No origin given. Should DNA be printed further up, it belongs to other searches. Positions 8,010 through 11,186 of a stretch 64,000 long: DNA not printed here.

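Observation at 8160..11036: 959-aa orphan protein with no recognisable catalytic motif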

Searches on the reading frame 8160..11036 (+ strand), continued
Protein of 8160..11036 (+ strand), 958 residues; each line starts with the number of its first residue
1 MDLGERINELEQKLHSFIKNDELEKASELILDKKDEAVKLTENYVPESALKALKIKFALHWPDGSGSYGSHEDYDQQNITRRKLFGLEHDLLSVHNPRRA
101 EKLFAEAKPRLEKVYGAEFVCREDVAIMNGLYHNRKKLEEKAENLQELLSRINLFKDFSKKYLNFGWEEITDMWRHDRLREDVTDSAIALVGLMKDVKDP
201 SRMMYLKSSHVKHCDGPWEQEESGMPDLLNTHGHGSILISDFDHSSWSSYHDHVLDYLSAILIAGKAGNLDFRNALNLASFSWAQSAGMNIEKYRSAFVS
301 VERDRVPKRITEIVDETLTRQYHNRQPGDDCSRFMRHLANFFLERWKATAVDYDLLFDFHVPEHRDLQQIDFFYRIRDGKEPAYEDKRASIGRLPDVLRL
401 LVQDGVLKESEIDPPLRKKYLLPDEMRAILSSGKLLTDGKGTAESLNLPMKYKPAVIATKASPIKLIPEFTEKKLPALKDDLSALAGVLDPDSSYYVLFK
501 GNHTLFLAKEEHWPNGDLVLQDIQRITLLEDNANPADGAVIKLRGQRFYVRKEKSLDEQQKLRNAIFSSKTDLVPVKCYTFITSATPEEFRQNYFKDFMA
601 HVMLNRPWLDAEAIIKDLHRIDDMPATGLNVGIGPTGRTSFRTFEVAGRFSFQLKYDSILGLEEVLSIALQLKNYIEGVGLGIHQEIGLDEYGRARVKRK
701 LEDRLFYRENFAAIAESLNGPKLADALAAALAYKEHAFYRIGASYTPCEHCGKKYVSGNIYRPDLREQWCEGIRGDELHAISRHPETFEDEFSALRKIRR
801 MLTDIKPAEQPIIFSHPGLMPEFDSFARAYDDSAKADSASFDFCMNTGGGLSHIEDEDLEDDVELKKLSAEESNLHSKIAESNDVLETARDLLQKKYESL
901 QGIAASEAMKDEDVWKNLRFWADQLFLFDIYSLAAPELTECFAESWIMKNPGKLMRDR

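Call 34: search_protein_families(library=pfam, proteins=[P0054, P0057, P0056, P0059, P0060, P0037, P0033, P0027, P0040, P0039], max_evalue=0.01)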
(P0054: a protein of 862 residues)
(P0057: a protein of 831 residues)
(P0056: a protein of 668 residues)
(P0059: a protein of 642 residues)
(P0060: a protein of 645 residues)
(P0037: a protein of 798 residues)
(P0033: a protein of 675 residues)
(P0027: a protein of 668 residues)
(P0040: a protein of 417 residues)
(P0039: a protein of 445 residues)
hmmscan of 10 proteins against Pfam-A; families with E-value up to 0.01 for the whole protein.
P0054 (862 aa): 0 families

P0057 (831 aa): 0 families

P0056 (668 aa): 0 families

P0059 (642 aa): 0 families

P0060 (645 aa): 0 families

P0037 (798 aa): 0 families

P0033 (675 aa): 0 families

P0027 (668 aa): 3 families
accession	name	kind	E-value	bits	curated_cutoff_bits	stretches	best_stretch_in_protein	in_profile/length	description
PF09837.15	DUF2064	-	1.6e-33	115.5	25.8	1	52-168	2-120/120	Uncharacterized protein conserved in bacteria (DUF2064)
PF00766.25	ETF_alpha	-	1.2e-05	25.6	27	1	236-265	3-32/81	Electron transfer flavoprotein FAD-binding domain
PF01983.22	CofC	-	0.0003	20.5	22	1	98-155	76-134/217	Guanylyl transferase CofC like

P0040 (417 aa): 0 families

P0039 (445 aa): 0 families

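Call 35: search_solved_structures(query=A2, max_evalue=10)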
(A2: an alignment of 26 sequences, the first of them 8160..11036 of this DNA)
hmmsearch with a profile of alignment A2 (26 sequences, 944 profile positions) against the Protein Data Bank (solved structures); distinct sequences matched with E-value up to 10: 0.

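Call 37: find_encoding_contigs(protein=P0005, flank=10000)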
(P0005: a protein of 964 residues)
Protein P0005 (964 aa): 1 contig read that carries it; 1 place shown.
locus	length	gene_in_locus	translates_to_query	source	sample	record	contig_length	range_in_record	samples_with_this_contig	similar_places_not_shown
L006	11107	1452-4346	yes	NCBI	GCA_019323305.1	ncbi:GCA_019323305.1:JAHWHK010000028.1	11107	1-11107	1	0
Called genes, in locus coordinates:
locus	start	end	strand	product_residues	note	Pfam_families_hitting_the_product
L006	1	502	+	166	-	PF05707:Zot (weak)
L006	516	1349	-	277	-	-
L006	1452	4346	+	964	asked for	-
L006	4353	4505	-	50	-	-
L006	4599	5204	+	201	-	PF00160:Pro_isomerase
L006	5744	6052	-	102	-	PF00338:Ribosomal_S10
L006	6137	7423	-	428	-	PF00009:GTP_EFTU, PF03144:GTP_EFTU_D2, PF03143:GTP_EFTU_D3, PF22594:GTP-eEF1A_C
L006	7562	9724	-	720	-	PF00009:GTP_EFTU, PF22042:EF-G_D2, PF03144:GTP_EFTU_D2, PF14492:EFG_III, PF03764:EFG_IV, PF00679:EFG_C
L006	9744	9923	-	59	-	PF01246:Ribosomal_L24e, PF06467:zf-FCS (weak)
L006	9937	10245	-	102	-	PF01200:Ribosomal_S28e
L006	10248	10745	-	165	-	PF01248:Ribosomal_L7Ae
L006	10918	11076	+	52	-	-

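Call 39: find_encoding_contigs(protein=P0006, flank=10000)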
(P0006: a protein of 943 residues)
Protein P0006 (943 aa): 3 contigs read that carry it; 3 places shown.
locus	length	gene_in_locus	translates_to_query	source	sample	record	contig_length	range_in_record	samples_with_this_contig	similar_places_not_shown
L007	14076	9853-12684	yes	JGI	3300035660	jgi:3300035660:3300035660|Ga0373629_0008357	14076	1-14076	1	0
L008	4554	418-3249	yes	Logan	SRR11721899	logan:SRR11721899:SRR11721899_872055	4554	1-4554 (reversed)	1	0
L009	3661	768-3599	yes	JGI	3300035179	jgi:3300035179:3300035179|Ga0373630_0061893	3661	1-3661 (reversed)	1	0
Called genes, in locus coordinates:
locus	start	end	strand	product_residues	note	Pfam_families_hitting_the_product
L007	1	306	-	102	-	?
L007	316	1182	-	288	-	-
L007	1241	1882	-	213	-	PF04967:HTH_10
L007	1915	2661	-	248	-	PF01978:TrmB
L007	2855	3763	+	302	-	-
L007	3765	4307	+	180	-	-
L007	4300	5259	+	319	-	-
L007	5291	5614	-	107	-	PF13240:Zn_Ribbon_1 (weak)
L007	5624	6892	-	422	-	PF02403:Seryl_tRNA_N, PF00587:tRNA-synt_2b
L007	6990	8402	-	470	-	-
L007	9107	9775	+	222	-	PF14528:LAGLIDADG_3 (weak)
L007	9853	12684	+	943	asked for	-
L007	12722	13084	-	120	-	-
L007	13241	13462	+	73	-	-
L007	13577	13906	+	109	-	-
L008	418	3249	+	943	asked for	-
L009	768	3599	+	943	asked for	-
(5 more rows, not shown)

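Call 40: find_encoding_contigs(protein=P0008, flank=10000)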
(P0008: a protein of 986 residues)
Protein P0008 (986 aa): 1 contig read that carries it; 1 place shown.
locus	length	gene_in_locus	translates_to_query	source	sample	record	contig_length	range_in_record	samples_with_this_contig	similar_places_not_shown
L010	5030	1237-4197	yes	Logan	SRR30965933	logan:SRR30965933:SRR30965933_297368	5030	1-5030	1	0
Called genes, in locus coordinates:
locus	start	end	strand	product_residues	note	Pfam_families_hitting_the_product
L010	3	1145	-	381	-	?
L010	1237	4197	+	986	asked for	-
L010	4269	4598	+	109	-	-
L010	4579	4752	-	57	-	-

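Call 41: find_encoding_contigs(protein=P0010, flank=10000)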
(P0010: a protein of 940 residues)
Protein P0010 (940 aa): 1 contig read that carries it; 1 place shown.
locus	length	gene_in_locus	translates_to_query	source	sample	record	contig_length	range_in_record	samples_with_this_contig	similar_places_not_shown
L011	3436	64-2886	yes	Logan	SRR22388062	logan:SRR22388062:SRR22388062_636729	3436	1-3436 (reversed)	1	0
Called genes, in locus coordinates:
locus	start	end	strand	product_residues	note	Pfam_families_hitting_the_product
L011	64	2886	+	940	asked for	-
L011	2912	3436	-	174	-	?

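Call 44: predict_structure(alignment_id=A2)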
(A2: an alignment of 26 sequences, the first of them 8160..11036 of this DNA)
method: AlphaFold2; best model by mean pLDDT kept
length: 958 residues; sequences in the alignment: 26
mean_pLDDT: 85.3   pTM: 0.71
mean pLDDT of the five models: 85.3, 85.3, 83.5, 83.5, 82.5
residues with pLDDT >= 90: 501; 70-90: 348; 50-70: 62; < 50: 47
segments of 3 or more residues with pLDDT < 50: 245-247, 295-302, 433-445, 462-464, 468-479
pLDDT, mean of each block of 10 residues (from residue 1): 86 94 95 95 94 94 85 91 94 91 94 94 95 95 94 94 90 90 93 94 70 51 73 81 57 86 91 89 84 52 67 93 93 94 94 86 89 91 83 94 96 91 74 45 57 86 50 39 61 80 85 81 84 79 77 82 87 89 93 93 83 87 89 87 87 86 87 92 90 91 95 94 93 91 93 93 91 93 92 92 84 90 95 92 86 83 90 93 94 90 62 77 92 91 89 83
secondary structure, 60 per line:
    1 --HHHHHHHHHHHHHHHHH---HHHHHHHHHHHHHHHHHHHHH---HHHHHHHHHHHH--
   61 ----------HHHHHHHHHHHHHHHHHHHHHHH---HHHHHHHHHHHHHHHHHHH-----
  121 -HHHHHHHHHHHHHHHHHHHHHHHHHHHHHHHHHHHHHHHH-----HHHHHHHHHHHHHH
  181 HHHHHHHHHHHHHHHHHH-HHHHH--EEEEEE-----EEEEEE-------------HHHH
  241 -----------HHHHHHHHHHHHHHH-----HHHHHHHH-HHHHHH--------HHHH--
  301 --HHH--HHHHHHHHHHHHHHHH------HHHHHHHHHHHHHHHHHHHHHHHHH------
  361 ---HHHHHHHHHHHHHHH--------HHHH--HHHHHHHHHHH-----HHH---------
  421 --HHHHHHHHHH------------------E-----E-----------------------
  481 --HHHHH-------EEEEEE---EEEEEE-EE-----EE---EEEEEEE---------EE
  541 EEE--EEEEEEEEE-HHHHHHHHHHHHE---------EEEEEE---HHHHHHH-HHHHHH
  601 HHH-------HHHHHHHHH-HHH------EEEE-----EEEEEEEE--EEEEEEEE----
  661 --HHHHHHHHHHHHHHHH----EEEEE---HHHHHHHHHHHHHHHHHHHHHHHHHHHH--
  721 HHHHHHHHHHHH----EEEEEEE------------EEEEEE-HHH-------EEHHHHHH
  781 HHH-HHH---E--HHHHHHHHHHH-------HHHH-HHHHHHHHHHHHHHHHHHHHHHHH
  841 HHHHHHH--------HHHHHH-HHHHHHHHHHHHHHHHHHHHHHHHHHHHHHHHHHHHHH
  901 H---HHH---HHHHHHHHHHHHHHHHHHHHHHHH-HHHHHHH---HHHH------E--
elements in order (helices of 4 or more, strands of 3 or more residues): H3-19 H23-43 H47-58 H71-93 H97-115 H122-161 H167-198 H200-204 E207-212 E218-223 H237-240 H252-266 H272-279 H281-286 H295-298 H308-323 H330-354 H364-378 H387-390 H393-403 H423-432 H483-487 E495-500 E504-509 E523-529 E539-543 E546-554 H556-567 E578-583 H587-593 H595-603 H611-619 E630-633 E639-646 E649-656 H663-678 E683-687 H691-718 H721-732 E737-743 E756-761 H775-783 H794-804 H812-815 H817-847 H856-861 H863-901 H911-934 H936-942 H946-949

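Call 47: fold_search(model_id=the predicted structure, library=pdb)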
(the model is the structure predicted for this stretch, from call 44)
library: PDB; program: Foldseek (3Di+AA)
matches with E <= 10: 278; with E <= 0.001: 0
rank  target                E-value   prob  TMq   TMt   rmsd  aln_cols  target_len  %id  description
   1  8adl_W                3.3e-01  0.33  0.08  0.09  19.8       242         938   14  Cryo-EM structure of the SEA complex (released 2022-11-02)
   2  8ae6_W                6.5e-01  0.30  0.09  0.09  19.3       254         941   12  Cryo-EM structure of the SEA complex wing (SEACIT) (released 2022-11-02)
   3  5msj_T                1.1e+00  0.16  0.08  0.26  23.4       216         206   15  Mouse PA28alpha (released 2017-09-13)
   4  5msj_X                1.2e+00  0.18  0.08  0.28  23.2       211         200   15  Mouse PA28alpha (released 2017-09-13)
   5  5msj_G                1.2e+00  0.18  0.08  0.28  22.5       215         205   14  Mouse PA28alpha (released 2017-09-13)
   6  8r1j_E                1.2e+00  0.14  0.05  0.08  17.4       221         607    6  Structure of avian H5N1 influenza A polymerase dimer in complex with human ANP32B. (released 2024-05-08)
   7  9h1y_A                1.2e+00  0.02  0.06  0.04  30.9       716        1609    9  Structure of the borna disease virus 1 replication full-length complex - reaction complex (released 2025-08-20)
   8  5mx5_B                1.3e+00  0.08  0.06  0.17  24.3       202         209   16  Mouse PA28alpha-beta (released 2017-09-13)
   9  5msj_b                1.4e+00  0.16  0.08  0.27  22.4       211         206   13  Mouse PA28alpha (released 2017-09-13)
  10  4axg_A                1.4e+00  0.14  0.07  0.27  16.9       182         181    9  Structure of eIF4E-Cup complex (released 2012-08-29)
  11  5mx5_I                1.4e+00  0.08  0.06  0.18  22.5       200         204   14  Mouse PA28alpha-beta (released 2017-09-13)
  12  5mx5_D                1.5e+00  0.08  0.06  0.17  22.9       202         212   15  Mouse PA28alpha-beta (released 2017-09-13)
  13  7zpm_E                1.6e+00  0.15  0.06  0.09  15.6       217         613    8  Influenza A/H7N9 polymerase apo-protein dimer complex (released 2022-12-28)
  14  1sxj_F                1.6e+00  0.04  0.05  0.13  16.9       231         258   10  Crystal Structure of the Eukaryotic Clamp Loader (Replication Factor C, RFC) Bound to the DNA Sliding Clamp (Prolifera (released 2004-06-22)
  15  8w6e_A                1.6e+00  0.41  0.09  0.44  20.0       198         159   19  De novo design of HBC599 binder (released 2024-11-27)
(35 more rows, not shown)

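Call 50: find_encoding_contigs(protein=P0012, flank=8000)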
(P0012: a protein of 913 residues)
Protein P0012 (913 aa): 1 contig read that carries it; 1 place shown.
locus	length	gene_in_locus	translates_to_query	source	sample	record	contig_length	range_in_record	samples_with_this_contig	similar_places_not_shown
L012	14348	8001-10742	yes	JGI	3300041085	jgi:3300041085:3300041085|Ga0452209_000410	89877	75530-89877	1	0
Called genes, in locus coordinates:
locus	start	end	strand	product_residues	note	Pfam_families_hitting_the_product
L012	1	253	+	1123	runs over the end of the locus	-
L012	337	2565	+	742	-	-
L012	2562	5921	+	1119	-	-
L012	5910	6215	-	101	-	-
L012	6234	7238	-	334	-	PF00466:Ribosomal_L10, PF17777:RL10P_insert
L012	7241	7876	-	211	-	PF00687:Ribosomal_L1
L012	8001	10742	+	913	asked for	-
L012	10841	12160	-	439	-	-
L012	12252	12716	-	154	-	-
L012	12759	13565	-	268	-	PF08220:HTH_DeoR (faint)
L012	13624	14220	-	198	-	PF03946:Ribosomal_L11_N, PF00298:Ribosomal_L11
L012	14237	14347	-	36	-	?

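Call 51: find_encoding_contigs(protein=P0007, flank=8000)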
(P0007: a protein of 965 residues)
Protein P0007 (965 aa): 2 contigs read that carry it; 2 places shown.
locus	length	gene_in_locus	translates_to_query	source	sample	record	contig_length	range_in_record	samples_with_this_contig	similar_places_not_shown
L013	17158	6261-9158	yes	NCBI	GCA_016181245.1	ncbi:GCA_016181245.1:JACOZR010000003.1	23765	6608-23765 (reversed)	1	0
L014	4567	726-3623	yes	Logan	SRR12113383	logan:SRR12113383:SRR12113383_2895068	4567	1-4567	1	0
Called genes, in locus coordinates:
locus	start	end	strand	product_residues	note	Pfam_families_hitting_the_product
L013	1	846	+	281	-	?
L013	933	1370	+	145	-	-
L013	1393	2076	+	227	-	PF01678:DAP_epimerase (faint)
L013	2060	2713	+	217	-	PF01427:Peptidase_M15, PF02557:VanY (weak)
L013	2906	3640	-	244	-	-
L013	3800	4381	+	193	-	PF18765:Polbeta (weak)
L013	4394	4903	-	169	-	-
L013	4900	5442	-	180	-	PF12802:MarR_2 (faint), PF00392:GntR (faint), PF01047:MarR (weak), PF01909:NTP_transf_2, PF18765:Polbeta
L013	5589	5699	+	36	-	-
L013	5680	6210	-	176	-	PF01994:Trm56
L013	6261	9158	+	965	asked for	-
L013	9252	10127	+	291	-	PF02355:SecD_SecF_C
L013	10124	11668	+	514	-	PF02355:SecD_SecF_C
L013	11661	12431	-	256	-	PF00483:NTP_transferase, PF01128:IspD (weak)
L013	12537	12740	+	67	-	-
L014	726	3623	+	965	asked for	-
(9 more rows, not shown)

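Call 52: find_encoding_contigs(protein=P0009, flank=8000)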
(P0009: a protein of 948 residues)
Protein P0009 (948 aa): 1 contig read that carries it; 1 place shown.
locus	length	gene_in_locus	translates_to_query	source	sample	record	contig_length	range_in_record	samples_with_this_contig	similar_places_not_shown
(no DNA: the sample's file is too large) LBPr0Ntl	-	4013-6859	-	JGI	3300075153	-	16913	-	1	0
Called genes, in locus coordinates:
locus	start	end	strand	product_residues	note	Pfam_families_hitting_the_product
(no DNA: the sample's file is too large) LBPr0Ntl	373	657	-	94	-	-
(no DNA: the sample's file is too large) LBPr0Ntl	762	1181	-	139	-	PF21473:OB_Ssb-like, PF01336:tRNA_anti-codon (weak)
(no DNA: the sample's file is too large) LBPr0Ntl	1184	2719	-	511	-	PF00587:tRNA-synt_2b, PF03129:HGTP_anticodon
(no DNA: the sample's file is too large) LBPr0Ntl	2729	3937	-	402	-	PF03215:Rad17, PF05496:RuvB_N (weak), PF13191:AAA_16, PF13401:AAA_22 (faint), PF00004:AAA, PF21960:RCF1-5-like_lid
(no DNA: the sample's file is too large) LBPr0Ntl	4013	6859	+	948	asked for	-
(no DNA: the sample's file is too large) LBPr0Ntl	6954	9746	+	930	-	PF00005:ABC_tran (faint), PF02463:SMC_N (faint), PF13175:AAA_15 (faint), PF13191:AAA_16 (faint), PF13304:AAA_21 (faint), PF13401:AAA_22 (faint), PF17760:UvrA_inter, PF17755:UvrA_DNA-bind, +4 more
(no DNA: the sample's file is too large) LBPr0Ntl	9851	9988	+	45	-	-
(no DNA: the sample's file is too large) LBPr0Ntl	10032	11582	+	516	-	PF01541:GIY-YIG, PF27096:UvrC_M, PF02151:UVR (weak), PF22920:UvrC_RNaseH, PF08459:UvrC_RNaseH_dom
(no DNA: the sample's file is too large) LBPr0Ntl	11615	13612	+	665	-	PF00270:DEAD (faint), PF04851:ResIII, PF17757:UvrB_inter, PF27431:UvrB_3rd, PF00271:Helicase_C, PF12344:UvrB, PF02151:UVR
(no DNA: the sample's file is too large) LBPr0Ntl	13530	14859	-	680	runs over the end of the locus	PF01564:Spermine_synth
